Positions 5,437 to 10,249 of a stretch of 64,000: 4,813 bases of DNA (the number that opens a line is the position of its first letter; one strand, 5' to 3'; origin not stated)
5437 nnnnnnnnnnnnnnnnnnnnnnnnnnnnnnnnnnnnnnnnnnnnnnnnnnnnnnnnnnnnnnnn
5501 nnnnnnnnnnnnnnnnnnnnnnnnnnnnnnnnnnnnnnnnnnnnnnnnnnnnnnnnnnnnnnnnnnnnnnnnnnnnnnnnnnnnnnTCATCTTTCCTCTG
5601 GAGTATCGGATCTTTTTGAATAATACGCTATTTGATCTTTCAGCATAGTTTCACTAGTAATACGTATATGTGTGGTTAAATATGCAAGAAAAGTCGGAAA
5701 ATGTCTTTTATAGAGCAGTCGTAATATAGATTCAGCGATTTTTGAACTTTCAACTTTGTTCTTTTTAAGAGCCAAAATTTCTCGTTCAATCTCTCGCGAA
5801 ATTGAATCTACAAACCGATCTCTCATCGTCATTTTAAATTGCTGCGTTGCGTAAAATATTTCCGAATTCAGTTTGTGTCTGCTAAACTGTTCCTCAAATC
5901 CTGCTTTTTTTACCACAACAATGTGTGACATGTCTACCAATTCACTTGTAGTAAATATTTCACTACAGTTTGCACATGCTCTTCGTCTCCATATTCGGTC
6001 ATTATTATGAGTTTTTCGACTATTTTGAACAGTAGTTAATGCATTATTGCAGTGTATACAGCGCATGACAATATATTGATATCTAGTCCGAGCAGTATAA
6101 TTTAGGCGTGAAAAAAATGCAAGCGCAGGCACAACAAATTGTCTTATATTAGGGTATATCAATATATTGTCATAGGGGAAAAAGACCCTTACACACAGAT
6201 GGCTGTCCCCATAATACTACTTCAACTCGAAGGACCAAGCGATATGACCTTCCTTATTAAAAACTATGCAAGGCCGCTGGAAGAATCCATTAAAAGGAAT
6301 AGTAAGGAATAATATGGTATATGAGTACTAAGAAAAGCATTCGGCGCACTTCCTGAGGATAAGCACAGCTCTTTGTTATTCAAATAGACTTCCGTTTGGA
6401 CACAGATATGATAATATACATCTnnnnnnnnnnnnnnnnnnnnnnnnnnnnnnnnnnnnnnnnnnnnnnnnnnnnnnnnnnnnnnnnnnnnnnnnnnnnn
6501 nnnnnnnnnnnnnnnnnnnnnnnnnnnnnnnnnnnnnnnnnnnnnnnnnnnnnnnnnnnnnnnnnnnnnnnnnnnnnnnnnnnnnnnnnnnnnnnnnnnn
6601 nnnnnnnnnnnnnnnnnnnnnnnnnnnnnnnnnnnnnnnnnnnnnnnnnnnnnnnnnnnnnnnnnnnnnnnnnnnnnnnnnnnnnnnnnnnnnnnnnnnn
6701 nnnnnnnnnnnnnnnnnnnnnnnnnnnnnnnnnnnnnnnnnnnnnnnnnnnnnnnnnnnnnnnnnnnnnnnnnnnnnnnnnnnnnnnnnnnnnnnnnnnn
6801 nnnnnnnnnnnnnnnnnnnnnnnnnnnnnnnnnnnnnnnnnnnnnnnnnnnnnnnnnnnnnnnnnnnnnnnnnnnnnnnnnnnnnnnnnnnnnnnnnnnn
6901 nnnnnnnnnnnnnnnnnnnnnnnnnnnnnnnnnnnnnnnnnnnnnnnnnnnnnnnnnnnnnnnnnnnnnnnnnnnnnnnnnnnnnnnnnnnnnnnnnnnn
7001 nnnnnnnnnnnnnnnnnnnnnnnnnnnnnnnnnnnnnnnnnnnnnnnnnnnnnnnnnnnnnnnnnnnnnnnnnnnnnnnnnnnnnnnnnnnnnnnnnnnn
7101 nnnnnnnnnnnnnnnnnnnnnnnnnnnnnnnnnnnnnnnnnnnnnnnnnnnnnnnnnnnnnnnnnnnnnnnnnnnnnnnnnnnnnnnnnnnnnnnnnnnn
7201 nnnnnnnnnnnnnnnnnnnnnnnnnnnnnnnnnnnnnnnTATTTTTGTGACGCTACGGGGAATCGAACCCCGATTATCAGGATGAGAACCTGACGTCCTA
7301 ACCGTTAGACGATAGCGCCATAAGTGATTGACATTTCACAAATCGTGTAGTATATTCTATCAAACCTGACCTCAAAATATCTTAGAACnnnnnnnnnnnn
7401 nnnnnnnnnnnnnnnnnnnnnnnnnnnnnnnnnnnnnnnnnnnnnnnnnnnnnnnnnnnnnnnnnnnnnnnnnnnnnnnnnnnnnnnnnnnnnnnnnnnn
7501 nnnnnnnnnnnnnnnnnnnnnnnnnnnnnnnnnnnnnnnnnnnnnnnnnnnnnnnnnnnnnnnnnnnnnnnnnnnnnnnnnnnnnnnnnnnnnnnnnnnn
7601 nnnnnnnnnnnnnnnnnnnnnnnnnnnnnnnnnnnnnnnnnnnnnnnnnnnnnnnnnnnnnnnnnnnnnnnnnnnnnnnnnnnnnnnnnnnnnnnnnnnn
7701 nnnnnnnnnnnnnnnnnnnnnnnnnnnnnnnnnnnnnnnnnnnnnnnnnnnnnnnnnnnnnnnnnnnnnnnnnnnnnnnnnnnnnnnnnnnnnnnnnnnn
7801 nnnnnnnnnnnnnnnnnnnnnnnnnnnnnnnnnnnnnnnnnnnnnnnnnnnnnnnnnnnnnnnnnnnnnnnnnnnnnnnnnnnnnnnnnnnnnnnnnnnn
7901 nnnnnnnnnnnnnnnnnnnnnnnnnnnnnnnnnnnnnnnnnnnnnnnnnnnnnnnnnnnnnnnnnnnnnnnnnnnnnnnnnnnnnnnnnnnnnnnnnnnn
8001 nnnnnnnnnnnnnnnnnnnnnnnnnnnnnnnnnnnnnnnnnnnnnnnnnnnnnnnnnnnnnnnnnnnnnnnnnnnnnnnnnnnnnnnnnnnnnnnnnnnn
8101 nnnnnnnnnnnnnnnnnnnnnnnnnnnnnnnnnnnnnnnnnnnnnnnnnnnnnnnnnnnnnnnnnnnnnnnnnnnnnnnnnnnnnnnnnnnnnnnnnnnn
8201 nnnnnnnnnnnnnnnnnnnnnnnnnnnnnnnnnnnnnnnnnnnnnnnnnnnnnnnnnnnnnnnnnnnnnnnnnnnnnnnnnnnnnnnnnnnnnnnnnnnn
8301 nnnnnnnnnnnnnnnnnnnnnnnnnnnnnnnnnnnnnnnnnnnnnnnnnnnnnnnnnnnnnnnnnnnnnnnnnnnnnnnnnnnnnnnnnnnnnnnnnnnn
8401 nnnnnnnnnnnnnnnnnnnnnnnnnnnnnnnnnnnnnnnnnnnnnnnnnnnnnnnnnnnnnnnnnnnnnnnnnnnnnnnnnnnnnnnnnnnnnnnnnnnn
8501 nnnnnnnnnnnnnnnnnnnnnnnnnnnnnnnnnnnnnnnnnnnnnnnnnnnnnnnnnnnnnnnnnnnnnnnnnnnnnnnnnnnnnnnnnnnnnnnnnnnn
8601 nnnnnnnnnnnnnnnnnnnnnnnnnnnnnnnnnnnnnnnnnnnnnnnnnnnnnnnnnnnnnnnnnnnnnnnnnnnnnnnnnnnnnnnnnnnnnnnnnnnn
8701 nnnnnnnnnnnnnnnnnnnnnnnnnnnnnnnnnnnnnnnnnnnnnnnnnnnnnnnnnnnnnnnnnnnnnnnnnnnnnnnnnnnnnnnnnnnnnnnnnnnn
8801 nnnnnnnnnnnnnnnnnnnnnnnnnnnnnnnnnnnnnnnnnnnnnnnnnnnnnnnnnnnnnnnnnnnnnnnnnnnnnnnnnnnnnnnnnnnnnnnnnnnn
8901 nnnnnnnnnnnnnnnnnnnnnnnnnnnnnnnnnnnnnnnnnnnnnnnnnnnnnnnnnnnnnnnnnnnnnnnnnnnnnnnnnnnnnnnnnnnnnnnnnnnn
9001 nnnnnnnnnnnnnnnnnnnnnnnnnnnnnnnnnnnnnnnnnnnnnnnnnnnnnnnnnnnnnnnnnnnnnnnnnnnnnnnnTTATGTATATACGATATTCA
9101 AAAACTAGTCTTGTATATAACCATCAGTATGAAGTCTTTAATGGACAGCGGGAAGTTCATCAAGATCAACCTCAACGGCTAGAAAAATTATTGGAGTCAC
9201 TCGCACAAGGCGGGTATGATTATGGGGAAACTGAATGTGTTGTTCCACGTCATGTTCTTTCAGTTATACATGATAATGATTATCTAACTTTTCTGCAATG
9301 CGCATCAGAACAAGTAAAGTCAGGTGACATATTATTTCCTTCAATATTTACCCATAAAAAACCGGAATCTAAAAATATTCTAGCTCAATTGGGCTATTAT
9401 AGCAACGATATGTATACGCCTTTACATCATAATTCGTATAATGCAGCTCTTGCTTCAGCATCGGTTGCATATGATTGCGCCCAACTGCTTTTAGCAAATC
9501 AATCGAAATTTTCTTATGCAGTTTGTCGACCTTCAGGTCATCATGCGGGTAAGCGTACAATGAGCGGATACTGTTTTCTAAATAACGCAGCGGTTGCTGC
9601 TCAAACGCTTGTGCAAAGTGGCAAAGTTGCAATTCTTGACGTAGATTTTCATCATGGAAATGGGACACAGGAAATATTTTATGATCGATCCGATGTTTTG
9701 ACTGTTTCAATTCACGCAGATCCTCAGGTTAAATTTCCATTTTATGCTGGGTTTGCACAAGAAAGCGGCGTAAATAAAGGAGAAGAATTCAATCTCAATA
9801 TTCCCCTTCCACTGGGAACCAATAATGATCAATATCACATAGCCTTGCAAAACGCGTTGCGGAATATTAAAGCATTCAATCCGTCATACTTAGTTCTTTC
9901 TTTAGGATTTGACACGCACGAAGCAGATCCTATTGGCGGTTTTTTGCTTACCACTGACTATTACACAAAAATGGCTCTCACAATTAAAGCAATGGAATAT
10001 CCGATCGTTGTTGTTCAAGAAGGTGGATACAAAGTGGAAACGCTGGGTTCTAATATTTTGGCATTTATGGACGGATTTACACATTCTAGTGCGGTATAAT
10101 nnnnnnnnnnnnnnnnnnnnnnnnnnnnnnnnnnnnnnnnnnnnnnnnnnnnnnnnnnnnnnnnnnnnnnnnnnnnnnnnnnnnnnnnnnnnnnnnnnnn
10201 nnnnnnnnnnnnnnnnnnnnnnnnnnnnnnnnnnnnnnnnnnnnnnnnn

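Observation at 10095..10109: A -10 hexamer exactly 6 nt upstream of many start codons: pervasive leaderless-mRNA architecture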

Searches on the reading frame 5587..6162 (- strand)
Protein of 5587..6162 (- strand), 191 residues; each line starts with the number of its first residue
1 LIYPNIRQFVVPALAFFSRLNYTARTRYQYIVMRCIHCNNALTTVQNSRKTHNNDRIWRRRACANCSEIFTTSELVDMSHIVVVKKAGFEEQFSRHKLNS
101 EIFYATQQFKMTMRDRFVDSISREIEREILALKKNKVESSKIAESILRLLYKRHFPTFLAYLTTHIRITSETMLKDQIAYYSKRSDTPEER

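Call 9: search_protein_families(library=pfam, proteins=[window:5587-6162:-])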
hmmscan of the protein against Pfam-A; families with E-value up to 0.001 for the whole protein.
window:5587-6162:- (191 aa): 2 families
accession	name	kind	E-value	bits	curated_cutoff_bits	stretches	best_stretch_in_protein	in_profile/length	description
PF22811.2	Zn_ribbon_NrdR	-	2.4e-12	47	27.2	1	33-74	1-42/42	Transcriptional repressor NrdR-like, N-terminal domain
PF03477.21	ATP-cone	-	1.3e-06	29.3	25.8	1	81-159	1-76/88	ATP cone domain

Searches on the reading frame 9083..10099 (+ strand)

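Call 9: search_protein_families(library=pfam, proteins=[window:9083-10099:+])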
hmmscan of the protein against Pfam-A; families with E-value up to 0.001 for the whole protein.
window:9083-10099:+ (338 aa): 1 family
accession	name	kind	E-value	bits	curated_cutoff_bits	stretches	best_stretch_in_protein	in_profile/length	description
PF00850.24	Hist_deacetyl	-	1.2e-70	238.6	27.9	1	26-329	1-295/298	Histone deacetylase domain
